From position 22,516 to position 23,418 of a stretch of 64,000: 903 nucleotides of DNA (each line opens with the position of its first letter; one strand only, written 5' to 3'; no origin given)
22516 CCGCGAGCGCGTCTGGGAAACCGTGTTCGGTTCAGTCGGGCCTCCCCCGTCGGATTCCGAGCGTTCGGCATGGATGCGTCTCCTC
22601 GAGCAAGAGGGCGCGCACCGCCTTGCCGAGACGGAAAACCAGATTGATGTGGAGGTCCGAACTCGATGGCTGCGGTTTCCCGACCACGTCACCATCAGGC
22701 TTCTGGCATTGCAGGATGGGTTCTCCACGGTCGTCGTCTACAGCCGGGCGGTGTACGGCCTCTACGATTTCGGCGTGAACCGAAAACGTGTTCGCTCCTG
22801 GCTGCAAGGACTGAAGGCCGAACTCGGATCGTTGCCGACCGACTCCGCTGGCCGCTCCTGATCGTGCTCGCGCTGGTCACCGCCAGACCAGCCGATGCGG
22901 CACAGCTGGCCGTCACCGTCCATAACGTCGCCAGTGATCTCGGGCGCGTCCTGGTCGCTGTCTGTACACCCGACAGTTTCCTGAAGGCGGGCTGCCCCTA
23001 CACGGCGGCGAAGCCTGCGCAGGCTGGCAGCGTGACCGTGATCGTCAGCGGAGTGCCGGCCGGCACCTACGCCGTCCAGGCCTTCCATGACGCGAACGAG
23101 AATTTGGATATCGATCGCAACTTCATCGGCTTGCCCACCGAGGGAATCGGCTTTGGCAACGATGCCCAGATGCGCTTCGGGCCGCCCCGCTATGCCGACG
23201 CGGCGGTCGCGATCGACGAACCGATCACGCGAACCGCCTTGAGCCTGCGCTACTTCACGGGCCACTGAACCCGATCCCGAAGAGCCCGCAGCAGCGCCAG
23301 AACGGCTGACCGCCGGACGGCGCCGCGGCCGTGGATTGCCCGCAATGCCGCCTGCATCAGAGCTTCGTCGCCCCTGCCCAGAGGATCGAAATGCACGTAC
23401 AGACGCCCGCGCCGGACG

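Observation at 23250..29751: Staphyloxanthin-like C30 carotenoid late-pathway cluster (aldH / crtN-crtP-acyltransferase-crtQ) without a C30 synthase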

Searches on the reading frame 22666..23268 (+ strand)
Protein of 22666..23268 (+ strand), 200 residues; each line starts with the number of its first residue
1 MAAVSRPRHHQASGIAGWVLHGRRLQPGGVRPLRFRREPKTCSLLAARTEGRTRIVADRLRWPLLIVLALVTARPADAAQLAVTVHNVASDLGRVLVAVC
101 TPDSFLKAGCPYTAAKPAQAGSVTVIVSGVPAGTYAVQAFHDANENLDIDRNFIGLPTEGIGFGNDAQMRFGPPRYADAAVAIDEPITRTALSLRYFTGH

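Call 45: search_protein_families(library=pfam, proteins=[window:22666-23268:+], max_evalue=0.001)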
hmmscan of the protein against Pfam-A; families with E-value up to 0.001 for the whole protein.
window:22666-23268:+ (200 aa): 1 family
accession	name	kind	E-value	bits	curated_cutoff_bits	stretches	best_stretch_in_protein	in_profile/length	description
PF09912.14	DUF2141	-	1.2e-26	93.2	24.4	1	83-185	1-106/112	Uncharacterized protein conserved in bacteria (DUF2141)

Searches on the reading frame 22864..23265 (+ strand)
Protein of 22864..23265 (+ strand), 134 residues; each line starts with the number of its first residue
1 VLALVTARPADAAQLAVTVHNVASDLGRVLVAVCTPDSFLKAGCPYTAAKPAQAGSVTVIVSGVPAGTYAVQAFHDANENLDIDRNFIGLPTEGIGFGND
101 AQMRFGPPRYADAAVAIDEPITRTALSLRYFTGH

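Call 72: search_solved_structures(query=window:22864-23265:+, max_evalue=1)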
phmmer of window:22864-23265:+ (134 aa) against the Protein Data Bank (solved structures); distinct sequences matched with E-value up to 1: 1.
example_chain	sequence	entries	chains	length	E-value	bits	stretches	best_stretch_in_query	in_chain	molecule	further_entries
2ebn_A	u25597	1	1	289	0.025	17.9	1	54-114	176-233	ENDO-BETA-N-ACETYLGLUCOSAMINIDASE F1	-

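Call 79: predict_structure(protein=window:22864-23265:+)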
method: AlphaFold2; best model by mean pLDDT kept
length: 134 residues; sequences in the alignment: 1
mean_pLDDT: 49.3   pTM: 0.53
mean pLDDT of the five models: 49.3, 43.2, 37.7, 35.4, 35.2
residues with pLDDT >= 90: 0; 70-90: 5; 50-70: 68; < 50: 61
segments of 3 or more residues with pLDDT < 50: 77-134
pLDDT, mean of each block of 10 residues (from residue 1): 55 66 62 61 57 64 62 52 34 28 34 41 34 31
secondary structure, 60 per line:
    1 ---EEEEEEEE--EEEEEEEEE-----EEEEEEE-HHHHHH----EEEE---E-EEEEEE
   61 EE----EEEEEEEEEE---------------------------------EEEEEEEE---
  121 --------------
elements in order: E4-11 E14-22 E28-34 H36-41 E46-49 E55-62 E67-76 E110-117

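Call 90: predict_structure(alignment_id=A2)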
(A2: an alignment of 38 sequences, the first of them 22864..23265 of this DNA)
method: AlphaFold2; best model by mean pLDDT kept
length: 134 residues; sequences in the alignment: 38
mean_pLDDT: 93.6   pTM: 0.85
mean pLDDT of the five models: 93.6, 93.4, 92.7, 92.2, 91.5
residues with pLDDT >= 90: 109; 70-90: 22; 50-70: 2; < 50: 1
segments of 3 or more residues with pLDDT < 50: none
pLDDT, mean of each block of 10 residues (from residue 1): 74 95 98 97 96 99 98 97 91 96 92 97 97 71
secondary structure, 60 per line:
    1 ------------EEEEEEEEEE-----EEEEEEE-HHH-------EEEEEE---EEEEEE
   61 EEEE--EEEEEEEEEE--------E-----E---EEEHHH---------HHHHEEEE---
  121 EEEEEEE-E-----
elements in order: E13-22 E28-34 E46-51 E55-64 E67-76 E95-97 H110-113 E114-117 E121-127

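Call 92: fold_search(model_id=the predicted structure, library=pdb)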
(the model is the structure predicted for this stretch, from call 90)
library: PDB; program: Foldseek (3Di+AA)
matches with E <= 10: 556; with E <= 0.001: 0
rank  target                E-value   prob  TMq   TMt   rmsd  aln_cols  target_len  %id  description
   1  4q1z                  2.1e-02  0.97  0.38  0.16   6.9       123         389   11  Crystal structure of a DUF4876 family protein (BT_1938) from Bacteroides thetaiotaomicron VPI-5482 at 2.50 A resolution (released 2014-04-23)
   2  5cag                  2.9e-02  0.90  0.42  0.22  11.7       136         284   15  Crystal structure of a putative adhesin (BACOVA_02677) from Bacteroides ovatus ATCC 8483 at 3.00 A resolution (PSI Commu (released 2015-10-14)
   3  3klq_B                5.4e-02  0.41  0.29  0.30  14.9       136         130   13  Crystal Structure of the Minor Pilin FctB from Streptococcus pyogenes 90/306S (released 2010-04-28)
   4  5nfi                  1.1e-01  0.90  0.48  0.26   9.0       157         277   11  The fimbrial anchor protein Mfa2 from Porphyromonas gingivalis (released 2018-02-07)
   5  1cqy                  1.6e-01  0.91  0.45  0.57   5.1       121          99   12  STARCH BINDING DOMAIN OF BACILLUS CEREUS BETA-AMYLASE (released 1999-08-20)
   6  2z0b_B                1.8e-01  0.85  0.44  0.53   7.7       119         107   12  Crystal structure of CBM20 domain of human putative glycerophosphodiester phosphodiesterase 5 (KIAA1434) (released 2008-05-06)
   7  6hif_Y                1.9e-01  0.96  0.41  0.60   4.1       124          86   14  Kuenenia stuttgartiensis hydrazine dehydrogenase complex (released 2019-04-17)
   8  7vcr_B                1.9e-01  0.51  0.32  0.12   9.2       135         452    8  Crystal Structure of PitA fragment from pilus islet-2 of Streptococcus oralis (released 2022-06-01)
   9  2z0b_C                2.1e-01  0.60  0.39  0.44   7.7       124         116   14  Crystal structure of CBM20 domain of human putative glycerophosphodiester phosphodiesterase 5 (KIAA1434) (released 2008-05-06)
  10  1b90                  2.4e-01  0.57  0.39  0.13   7.4       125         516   14  BACILLUS CEREUS BETA-AMYLASE APO FORM (released 1999-03-15)
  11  2z0b_A                2.5e-01  0.80  0.44  0.51   6.4       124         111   10  Crystal structure of CBM20 domain of human putative glycerophosphodiester phosphodiesterase 5 (KIAA1434) (released 2008-05-06)
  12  1veo_A                2.5e-01  0.60  0.39  0.13   7.6       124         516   13  Crystal Structure Analysis of Y164F/maltose of Bacillus cereus Beta-Amylase at pH 4.6 (released 2005-05-24)
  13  2z0b_D                2.7e-01  0.41  0.36  0.40   8.0       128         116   13  Crystal structure of CBM20 domain of human putative glycerophosphodiester phosphodiesterase 5 (KIAA1434) (released 2008-05-06)
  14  1r6v                  2.8e-01  0.57  0.37  0.09   8.8       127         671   12  Crystal structure of fervidolysin from Fervidobacterium pennivorans, a keratinolytic enzyme related to subtilisin (released 2004-10-19)
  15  3zun_F                2.8e-01  0.35  0.33  0.32   7.3       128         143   12  pVHL54-213-EloB-EloC complex_(2S,4R)-4-hydroxy-1-(2-(3-methylisoxazol- 5-yl)acetyl)-N-(4-nitrobenzyl)pyrrolidine-2-car (released 2012-07-25)
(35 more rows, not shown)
